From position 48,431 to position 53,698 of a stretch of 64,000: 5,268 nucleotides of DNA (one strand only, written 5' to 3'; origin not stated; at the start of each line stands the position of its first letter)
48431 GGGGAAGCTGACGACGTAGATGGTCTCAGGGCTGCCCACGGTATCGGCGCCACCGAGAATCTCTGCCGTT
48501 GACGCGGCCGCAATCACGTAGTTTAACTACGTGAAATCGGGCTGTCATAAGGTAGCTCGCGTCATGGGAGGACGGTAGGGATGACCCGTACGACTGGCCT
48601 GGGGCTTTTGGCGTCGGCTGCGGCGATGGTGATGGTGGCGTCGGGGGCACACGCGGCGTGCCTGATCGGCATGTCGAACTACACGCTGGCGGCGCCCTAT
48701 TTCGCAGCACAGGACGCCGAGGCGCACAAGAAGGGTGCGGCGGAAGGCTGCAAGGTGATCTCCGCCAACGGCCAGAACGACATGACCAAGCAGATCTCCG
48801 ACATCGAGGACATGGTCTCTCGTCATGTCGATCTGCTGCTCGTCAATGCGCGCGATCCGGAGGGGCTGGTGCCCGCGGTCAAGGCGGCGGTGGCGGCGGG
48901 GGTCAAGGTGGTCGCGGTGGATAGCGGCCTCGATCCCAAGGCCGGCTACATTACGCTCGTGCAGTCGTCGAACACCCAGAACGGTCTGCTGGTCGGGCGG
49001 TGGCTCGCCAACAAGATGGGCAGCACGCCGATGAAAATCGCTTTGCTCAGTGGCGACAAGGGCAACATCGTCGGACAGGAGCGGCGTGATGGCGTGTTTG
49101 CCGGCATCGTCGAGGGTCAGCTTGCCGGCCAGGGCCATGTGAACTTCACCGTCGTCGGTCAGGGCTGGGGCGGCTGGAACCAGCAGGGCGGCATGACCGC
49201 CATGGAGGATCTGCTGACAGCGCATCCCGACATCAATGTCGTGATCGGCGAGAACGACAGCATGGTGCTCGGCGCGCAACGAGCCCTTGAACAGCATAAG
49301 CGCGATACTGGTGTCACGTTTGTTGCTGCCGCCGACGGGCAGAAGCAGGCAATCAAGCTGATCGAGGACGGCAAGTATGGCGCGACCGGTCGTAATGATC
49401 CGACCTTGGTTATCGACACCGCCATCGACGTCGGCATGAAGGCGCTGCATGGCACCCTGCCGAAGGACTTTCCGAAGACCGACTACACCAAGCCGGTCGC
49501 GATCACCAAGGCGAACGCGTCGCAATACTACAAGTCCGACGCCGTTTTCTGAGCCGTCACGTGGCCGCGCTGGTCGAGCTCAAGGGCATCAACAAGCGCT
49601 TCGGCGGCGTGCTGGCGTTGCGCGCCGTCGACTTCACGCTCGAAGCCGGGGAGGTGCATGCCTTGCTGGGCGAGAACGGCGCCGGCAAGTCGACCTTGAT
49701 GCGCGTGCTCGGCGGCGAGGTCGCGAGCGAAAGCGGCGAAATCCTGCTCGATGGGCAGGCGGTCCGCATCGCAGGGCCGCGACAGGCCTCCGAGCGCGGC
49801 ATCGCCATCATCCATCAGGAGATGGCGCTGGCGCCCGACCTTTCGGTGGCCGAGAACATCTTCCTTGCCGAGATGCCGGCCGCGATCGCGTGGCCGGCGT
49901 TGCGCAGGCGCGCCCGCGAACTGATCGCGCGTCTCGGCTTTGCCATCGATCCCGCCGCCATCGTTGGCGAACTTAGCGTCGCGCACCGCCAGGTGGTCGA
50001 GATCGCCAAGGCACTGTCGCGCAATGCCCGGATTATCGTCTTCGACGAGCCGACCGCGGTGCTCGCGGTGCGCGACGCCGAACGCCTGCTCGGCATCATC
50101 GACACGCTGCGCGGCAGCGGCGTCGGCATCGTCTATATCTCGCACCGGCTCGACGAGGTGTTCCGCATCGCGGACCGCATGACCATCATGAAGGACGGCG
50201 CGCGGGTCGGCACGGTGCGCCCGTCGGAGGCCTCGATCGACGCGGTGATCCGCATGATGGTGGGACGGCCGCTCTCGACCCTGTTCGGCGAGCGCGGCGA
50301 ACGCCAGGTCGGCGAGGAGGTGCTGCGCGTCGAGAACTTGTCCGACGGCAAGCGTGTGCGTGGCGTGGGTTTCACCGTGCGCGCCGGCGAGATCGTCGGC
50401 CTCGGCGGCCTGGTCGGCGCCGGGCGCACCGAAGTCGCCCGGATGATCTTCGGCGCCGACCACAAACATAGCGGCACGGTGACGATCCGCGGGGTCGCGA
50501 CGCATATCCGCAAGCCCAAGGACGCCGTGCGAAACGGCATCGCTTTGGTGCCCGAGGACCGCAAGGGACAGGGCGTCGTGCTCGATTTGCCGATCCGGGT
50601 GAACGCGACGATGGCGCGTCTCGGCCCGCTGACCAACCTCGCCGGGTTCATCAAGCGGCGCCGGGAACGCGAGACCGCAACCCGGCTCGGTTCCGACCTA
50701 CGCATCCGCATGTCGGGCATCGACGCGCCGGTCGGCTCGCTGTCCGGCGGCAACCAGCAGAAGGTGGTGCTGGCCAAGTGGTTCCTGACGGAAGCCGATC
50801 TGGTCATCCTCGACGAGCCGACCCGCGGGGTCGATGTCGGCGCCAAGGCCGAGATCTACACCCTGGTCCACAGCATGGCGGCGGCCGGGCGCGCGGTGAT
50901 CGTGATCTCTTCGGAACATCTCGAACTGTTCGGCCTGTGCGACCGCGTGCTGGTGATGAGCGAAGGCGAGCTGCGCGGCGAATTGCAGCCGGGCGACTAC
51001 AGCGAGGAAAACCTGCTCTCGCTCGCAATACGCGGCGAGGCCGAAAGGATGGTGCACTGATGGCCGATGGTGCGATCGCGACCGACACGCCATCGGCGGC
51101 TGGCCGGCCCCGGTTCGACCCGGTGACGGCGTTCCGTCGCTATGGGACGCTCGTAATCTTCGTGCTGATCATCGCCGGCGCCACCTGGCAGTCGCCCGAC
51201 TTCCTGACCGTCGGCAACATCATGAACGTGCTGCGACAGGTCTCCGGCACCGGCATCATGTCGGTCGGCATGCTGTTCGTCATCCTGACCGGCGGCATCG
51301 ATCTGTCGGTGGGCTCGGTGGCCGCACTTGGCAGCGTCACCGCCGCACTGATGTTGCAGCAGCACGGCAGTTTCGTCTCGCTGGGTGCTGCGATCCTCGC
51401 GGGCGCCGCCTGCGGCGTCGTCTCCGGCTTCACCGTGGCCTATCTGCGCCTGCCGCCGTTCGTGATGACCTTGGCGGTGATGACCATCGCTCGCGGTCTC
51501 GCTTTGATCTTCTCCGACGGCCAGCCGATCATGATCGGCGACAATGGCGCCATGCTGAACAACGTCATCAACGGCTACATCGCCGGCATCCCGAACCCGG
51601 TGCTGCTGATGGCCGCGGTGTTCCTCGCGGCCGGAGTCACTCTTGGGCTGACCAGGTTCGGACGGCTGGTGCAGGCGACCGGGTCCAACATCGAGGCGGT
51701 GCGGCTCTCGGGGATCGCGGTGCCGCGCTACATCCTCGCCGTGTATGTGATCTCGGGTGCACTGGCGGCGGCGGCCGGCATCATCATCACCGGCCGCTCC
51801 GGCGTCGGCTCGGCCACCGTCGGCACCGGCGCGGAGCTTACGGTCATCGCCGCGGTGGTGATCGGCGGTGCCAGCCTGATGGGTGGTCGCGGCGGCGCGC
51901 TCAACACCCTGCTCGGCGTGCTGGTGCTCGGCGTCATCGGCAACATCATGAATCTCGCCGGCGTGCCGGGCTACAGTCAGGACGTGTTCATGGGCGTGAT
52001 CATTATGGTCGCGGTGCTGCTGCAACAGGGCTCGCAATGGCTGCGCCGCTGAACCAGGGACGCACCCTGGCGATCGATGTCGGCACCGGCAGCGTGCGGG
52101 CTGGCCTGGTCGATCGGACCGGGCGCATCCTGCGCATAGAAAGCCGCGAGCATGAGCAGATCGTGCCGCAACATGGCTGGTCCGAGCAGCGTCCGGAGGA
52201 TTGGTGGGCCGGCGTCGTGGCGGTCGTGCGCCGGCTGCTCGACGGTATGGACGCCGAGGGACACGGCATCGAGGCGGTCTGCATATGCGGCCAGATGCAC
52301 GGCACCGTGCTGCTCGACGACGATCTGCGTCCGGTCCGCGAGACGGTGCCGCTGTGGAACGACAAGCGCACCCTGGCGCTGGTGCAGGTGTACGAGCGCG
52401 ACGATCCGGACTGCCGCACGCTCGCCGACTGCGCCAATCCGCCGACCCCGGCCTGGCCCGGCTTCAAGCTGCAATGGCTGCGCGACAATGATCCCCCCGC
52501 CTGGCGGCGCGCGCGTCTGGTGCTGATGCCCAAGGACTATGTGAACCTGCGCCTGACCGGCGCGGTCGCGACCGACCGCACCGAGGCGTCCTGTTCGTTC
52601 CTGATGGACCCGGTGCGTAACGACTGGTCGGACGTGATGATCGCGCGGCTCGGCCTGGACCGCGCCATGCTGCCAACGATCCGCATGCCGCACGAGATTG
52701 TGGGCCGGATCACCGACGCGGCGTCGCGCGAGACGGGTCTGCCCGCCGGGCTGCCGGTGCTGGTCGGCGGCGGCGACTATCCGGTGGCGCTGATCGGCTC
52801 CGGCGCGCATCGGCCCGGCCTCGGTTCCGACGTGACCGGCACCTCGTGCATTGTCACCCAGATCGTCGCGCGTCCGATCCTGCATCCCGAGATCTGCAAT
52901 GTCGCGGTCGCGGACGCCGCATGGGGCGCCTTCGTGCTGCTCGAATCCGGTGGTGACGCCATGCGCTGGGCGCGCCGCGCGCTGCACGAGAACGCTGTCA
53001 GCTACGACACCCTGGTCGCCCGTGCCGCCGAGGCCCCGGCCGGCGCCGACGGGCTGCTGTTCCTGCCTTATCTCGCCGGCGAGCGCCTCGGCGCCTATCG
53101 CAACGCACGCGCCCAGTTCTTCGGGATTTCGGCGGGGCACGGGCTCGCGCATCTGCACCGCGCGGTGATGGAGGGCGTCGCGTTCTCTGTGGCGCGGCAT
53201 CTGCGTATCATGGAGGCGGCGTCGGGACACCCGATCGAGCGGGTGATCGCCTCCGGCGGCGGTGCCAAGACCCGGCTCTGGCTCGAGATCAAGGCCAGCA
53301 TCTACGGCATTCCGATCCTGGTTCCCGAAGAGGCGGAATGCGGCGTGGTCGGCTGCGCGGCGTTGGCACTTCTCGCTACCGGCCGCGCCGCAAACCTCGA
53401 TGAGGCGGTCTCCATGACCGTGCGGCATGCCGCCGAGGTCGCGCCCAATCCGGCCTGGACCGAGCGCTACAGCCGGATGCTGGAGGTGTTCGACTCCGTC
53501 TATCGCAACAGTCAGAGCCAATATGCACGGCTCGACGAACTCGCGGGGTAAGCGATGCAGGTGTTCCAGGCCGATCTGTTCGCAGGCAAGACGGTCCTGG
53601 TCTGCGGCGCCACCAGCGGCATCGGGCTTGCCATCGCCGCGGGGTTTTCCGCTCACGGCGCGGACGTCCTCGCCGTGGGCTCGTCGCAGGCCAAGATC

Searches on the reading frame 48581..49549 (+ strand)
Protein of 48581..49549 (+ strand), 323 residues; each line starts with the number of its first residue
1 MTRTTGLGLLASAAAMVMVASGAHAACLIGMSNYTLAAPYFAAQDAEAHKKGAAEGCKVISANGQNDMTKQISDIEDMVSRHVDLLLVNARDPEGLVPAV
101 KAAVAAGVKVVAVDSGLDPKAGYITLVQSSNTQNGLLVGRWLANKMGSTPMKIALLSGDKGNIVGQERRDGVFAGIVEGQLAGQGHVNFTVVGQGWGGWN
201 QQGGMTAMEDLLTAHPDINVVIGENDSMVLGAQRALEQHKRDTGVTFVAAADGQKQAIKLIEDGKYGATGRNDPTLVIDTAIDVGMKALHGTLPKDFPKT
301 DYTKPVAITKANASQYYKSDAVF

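Call 47: search_protein_families(library=pfam, proteins=[window:48581-49549:+], max_evalue=0.0001)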
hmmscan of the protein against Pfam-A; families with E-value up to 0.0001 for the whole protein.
window:48581-49549:+ (323 aa): 2 families
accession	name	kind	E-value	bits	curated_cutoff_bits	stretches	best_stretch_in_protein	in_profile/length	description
PF13407.12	Peripla_BP_4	-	2.5e-48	165.3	35.1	1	29-291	1-256/258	Periplasmic binding protein domain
PF00532.27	Peripla_BP_1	-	2.6e-12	47.3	22.2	1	36-241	11-206/281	Periplasmic binding proteins and sugar binding domain of LacI family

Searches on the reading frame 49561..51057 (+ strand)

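Call 47: search_protein_families(library=pfam, proteins=[window:49561-51057:+], max_evalue=0.0001)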
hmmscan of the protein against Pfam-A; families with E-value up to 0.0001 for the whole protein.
window:49561-51057:+ (499 aa): 2 families
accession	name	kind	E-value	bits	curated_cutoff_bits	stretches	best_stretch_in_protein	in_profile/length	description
PF00005.33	ABC_tran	-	1.4e-51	175.1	25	2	20-166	1-137/137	ABC transporter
PF13304.12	AAA_21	-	2.7e-08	34.7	27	0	32-50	1-19/304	AAA domain, putative AbiEii toxin, Type IV TA system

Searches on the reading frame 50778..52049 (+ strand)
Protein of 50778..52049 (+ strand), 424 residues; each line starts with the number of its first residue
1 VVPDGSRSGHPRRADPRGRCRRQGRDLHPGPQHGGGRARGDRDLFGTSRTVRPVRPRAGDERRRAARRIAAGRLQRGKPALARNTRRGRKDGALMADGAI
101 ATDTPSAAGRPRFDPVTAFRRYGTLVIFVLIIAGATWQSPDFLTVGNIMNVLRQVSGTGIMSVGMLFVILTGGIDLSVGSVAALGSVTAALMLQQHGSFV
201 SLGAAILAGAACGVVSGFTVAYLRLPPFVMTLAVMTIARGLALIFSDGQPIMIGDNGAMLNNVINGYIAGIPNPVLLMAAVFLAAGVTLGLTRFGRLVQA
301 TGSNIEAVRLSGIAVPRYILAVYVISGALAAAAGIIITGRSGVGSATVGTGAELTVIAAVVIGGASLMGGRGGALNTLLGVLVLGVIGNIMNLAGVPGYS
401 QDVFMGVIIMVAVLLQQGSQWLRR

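Call 47: search_protein_families(library=pfam, proteins=[window:50778-52049:+], max_evalue=0.0001)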
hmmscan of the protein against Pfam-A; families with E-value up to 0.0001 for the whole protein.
window:50778-52049:+ (424 aa): 1 family
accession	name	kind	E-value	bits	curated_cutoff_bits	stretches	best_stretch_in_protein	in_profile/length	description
PF02653.21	BPD_transp_2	-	1.3e-34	120.1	26.8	1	147-412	1-268/269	Branched-chain amino acid transport system / permease component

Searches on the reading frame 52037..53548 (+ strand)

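Call 47: search_protein_families(library=pfam, proteins=[window:52037-53548:+], max_evalue=0.0001)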
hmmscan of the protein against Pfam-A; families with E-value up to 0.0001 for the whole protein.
window:52037-53548:+ (504 aa): 2 families
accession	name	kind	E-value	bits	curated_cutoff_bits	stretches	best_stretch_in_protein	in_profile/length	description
PF00370.27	FGGY_N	-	1.3e-55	189.1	28.8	1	11-254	3-245/245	FGGY family of carbohydrate kinases, N-terminal domain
PF02782.22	FGGY_C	-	2.2e-32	112.9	27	1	266-447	4-197/198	FGGY family of carbohydrate kinases, C-terminal domain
